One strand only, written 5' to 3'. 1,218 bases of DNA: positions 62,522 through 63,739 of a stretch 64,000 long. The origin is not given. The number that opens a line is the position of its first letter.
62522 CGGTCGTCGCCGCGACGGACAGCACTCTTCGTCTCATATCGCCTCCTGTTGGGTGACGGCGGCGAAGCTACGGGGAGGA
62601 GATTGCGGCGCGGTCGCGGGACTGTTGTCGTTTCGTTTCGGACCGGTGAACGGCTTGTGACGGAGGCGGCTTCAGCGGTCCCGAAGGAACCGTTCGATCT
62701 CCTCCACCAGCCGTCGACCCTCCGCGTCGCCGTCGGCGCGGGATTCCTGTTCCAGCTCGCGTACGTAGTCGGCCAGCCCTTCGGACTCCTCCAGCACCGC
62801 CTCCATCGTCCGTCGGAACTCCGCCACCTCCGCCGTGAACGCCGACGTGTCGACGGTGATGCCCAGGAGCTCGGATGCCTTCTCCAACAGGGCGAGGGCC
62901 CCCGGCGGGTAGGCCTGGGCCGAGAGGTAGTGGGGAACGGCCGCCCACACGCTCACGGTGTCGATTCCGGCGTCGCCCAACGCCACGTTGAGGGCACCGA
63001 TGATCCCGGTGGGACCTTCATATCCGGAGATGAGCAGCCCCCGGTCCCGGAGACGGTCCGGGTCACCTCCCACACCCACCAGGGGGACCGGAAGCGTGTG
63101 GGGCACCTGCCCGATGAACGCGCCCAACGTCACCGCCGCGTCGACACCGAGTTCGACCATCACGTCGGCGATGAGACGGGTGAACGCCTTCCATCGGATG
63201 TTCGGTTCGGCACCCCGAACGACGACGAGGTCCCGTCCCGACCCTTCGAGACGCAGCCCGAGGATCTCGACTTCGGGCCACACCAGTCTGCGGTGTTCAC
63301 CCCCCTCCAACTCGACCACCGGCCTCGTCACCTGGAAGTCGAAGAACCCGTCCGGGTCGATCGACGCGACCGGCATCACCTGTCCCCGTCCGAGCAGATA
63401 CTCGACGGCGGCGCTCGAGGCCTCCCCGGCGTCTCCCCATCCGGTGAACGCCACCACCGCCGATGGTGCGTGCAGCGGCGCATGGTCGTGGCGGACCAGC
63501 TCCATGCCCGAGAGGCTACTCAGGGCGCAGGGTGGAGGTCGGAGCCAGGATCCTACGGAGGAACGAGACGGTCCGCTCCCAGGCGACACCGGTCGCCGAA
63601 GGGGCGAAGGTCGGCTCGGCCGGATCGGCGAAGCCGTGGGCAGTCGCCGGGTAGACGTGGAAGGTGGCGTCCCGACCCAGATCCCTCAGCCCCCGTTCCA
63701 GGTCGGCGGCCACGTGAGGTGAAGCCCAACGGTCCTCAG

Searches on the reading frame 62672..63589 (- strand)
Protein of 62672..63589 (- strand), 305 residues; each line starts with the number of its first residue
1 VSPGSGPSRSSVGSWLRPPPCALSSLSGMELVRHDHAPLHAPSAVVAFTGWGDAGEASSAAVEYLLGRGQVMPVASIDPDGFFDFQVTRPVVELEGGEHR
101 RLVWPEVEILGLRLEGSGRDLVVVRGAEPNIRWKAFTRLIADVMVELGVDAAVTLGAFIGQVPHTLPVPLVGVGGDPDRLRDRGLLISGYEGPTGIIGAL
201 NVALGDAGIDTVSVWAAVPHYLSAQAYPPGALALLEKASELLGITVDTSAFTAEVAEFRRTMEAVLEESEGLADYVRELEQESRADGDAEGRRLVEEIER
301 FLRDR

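Call 57: find_encoding_contigs(protein=window:62672-63589:-, flank=10000, max_places=3)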
Protein window:62672-63589:- (305 aa): no gene with exactly this product is on record in the collection.

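Call 58: find_encoding_contigs(protein=window:62672-63505:-, flank=10000, max_places=3)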
Protein window:62672-63505:- (277 aa): 13 contigs read that carry it; 3 places shown.
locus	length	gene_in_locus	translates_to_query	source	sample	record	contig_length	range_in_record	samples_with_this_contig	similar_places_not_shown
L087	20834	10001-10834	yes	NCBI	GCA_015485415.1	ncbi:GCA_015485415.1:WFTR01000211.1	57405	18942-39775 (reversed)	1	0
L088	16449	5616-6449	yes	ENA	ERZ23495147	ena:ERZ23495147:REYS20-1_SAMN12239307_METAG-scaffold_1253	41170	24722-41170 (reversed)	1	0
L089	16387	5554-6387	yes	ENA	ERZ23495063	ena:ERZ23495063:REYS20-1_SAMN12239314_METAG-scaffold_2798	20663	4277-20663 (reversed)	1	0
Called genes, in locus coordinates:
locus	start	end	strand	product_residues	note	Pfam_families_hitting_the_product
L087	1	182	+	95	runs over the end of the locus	PF01250:Ribosomal_S6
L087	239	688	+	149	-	PF00436:SSB, PF22657:SSB_1 (weak), PF01336:tRNA_anti-codon (faint)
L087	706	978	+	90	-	PF01084:Ribosomal_S18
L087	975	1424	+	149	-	PF01281:Ribosomal_L9_N, PF03948:Ribosomal_L9_C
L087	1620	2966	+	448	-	PF00772:DnaB, PF13481:AAA_25, PF03796:DnaB_C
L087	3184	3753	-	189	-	PF06559:DCD_N, PF22769:DCD, PF22569:DCD_C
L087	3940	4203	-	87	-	-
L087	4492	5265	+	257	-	PF02567:PhzC-PhzF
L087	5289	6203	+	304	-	PF01545:Cation_efflux, PF16916:ZT_dimer (weak)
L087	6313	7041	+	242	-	PF00288:GHMP_kinases_N, PF22700:MVD-like_N (weak), PF08544:GHMP_kinases_C (weak)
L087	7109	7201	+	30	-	PF08213:COX24_C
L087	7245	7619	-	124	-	-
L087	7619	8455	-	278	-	PF00753:Lactamase_B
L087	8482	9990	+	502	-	PF00378:ECH_1, PF16113:ECH_2, PF12740:PETase (weak), PF01738:DLH, PF00326:Peptidase_S9 (faint), PF08840:BAAT_C (weak)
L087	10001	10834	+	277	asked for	PF09754:PAC2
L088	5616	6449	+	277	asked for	PF09754:PAC2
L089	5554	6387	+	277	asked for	PF09754:PAC2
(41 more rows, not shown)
